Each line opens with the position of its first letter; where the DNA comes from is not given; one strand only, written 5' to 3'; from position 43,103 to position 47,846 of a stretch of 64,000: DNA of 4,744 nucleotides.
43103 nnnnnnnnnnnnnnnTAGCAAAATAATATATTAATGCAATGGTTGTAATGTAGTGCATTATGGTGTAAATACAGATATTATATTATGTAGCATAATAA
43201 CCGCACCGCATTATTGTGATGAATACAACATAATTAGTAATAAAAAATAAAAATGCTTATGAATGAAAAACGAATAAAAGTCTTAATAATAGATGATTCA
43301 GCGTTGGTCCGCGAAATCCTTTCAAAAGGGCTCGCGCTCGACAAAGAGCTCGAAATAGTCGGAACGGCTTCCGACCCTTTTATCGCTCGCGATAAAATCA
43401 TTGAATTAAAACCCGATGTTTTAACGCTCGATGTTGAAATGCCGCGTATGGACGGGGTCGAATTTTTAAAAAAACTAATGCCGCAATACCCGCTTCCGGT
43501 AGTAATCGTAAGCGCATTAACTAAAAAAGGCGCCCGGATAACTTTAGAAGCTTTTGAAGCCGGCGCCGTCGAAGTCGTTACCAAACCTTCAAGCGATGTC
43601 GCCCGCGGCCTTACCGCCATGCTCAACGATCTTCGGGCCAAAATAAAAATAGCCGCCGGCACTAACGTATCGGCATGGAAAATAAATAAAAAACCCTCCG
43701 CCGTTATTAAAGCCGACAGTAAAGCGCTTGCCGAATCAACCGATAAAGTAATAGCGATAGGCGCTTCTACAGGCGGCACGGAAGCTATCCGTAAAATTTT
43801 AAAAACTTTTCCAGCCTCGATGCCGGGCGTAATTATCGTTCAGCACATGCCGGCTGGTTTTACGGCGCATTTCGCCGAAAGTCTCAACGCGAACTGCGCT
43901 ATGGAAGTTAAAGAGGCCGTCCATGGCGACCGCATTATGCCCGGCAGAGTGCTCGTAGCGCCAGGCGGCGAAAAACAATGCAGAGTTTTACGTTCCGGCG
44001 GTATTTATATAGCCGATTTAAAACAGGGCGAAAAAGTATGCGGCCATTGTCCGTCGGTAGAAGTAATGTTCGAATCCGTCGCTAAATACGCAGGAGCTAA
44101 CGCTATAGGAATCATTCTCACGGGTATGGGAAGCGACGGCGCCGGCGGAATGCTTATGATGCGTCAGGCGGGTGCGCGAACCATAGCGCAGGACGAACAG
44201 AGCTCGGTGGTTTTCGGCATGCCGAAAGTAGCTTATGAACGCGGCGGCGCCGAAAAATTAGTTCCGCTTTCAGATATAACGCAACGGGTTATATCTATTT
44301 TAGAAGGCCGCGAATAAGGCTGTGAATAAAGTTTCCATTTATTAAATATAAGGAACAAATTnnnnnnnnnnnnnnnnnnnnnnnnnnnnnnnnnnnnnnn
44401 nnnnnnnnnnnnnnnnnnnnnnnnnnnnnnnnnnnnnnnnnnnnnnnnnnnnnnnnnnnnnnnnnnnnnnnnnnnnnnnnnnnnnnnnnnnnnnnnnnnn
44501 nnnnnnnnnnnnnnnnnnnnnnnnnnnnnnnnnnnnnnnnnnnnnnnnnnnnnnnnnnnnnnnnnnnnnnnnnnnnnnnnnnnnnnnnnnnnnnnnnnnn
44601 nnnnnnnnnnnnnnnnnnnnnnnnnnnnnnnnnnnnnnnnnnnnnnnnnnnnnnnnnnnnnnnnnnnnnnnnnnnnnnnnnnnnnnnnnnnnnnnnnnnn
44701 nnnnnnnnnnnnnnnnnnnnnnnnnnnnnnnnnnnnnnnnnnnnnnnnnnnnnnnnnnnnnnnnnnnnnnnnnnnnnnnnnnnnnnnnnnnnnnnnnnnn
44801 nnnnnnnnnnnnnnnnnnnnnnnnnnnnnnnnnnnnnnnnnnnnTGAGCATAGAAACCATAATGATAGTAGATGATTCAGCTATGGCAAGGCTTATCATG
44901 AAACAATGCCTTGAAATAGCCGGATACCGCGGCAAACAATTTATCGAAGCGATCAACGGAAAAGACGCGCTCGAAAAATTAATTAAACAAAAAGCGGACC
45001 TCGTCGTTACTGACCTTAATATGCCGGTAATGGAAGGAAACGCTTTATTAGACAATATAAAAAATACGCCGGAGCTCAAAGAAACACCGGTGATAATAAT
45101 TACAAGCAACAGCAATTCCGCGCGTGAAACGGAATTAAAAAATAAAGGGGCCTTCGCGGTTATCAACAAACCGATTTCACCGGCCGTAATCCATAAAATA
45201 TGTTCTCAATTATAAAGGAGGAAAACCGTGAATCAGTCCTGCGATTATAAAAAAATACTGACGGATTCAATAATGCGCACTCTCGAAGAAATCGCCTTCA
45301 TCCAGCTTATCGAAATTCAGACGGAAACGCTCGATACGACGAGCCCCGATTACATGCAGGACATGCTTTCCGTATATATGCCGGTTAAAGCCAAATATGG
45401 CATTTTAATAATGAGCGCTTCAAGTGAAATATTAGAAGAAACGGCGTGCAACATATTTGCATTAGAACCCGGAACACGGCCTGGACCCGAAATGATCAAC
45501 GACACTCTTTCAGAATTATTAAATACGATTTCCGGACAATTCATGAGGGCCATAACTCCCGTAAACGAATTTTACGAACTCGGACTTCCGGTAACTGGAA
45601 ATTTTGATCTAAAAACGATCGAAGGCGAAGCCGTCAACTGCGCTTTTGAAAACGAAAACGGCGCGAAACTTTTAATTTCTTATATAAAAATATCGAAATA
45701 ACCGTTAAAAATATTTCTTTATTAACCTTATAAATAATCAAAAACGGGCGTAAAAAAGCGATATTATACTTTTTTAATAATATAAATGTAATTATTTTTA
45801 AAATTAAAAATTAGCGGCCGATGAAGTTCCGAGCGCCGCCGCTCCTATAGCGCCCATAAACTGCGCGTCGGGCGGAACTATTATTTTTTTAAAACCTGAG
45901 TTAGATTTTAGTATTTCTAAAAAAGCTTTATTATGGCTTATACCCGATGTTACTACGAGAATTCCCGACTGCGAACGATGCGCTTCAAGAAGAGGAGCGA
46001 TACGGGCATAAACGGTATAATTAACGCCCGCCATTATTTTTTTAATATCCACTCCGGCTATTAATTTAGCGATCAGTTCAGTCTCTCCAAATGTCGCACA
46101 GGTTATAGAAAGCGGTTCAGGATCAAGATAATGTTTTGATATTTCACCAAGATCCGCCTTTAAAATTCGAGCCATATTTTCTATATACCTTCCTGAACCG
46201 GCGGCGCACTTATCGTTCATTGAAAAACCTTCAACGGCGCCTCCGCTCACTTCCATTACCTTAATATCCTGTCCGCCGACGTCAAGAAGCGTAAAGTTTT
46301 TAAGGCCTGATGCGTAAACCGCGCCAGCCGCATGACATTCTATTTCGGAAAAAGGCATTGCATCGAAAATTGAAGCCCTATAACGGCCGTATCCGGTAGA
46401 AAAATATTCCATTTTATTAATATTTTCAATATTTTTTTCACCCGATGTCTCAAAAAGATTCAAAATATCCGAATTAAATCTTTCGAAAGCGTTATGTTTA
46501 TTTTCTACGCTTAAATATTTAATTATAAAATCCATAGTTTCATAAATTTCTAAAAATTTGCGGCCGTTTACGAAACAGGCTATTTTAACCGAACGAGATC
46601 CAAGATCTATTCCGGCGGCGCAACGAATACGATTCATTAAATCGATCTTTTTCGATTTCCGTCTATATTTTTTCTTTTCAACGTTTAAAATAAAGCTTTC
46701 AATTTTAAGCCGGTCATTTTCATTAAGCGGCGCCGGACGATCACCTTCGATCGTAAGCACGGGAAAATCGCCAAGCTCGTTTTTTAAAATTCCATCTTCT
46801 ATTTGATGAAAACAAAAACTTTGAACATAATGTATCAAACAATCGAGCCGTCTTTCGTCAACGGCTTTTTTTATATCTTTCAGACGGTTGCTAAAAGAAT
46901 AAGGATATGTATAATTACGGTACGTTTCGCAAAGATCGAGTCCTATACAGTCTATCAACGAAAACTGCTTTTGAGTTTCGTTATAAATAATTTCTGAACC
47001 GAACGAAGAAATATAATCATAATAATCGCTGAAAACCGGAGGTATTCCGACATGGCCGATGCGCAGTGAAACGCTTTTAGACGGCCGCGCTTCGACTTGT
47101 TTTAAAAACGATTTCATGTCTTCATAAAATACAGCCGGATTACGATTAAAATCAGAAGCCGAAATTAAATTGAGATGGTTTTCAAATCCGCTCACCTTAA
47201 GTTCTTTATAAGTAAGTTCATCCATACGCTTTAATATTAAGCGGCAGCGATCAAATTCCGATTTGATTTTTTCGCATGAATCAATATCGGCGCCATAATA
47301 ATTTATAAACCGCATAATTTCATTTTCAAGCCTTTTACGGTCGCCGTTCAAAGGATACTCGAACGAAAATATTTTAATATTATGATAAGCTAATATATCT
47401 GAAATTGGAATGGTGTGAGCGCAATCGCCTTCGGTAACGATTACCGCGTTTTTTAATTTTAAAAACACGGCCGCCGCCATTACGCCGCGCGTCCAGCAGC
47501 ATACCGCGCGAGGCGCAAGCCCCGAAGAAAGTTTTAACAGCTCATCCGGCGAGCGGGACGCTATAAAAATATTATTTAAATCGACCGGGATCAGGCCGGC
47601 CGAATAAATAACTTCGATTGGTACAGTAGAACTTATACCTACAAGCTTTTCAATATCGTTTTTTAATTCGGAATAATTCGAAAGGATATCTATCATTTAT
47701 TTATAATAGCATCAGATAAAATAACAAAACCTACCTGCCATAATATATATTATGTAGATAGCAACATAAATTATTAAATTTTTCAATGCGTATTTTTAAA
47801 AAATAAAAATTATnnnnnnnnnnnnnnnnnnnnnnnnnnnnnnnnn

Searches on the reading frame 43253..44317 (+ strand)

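Call 99: search_protein_families(library=pfam, proteins=[window:43253-44317:+], max_evalue=0.00001)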
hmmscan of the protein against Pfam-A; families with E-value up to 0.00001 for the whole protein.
window:43253-44317:+ (354 aa): 2 families
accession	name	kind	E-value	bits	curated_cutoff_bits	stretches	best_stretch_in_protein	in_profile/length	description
PF01339.22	CheB_methylest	-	9.3e-62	208.3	24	1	167-345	1-173/174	CheB methylesterase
PF00072.30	Response_reg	-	2.7e-20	73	30.2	1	10-114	1-102/111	Response regulator receiver domain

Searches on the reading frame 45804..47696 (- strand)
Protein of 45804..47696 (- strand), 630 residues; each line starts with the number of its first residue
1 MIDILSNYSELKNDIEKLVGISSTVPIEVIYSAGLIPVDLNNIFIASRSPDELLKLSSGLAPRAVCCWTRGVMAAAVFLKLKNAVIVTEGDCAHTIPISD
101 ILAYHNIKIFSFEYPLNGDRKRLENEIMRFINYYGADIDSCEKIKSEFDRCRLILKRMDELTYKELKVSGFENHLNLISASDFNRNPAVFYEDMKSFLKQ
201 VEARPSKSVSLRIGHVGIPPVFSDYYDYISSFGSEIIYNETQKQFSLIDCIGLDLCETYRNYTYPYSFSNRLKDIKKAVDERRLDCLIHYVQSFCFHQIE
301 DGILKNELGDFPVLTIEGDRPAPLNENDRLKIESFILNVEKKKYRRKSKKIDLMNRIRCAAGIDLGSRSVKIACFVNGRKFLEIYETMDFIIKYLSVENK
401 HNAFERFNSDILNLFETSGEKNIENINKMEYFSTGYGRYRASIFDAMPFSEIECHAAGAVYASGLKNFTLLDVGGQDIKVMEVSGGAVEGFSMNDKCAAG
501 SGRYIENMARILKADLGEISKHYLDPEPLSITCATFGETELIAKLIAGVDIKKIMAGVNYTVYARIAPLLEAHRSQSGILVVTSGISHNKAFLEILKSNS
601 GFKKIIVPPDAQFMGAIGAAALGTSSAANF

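Call 99: search_protein_families(library=pfam, proteins=[window:45804-47696:-], max_evalue=0.00001)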
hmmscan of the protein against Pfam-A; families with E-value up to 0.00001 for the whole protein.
window:45804-47696:- (630 aa): 2 families
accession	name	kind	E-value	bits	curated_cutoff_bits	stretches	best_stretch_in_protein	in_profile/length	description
PF01869.26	BcrAD_BadFG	-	2.6e-37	129.2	31.5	1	362-622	2-270/271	BadF/BadG/BcrA/BcrD ATPase family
PF06050.19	HGD-D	-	5.4e-24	85.8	28.4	1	23-336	2-339/342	2-hydroxyglutaryl-CoA dehydratase, D-component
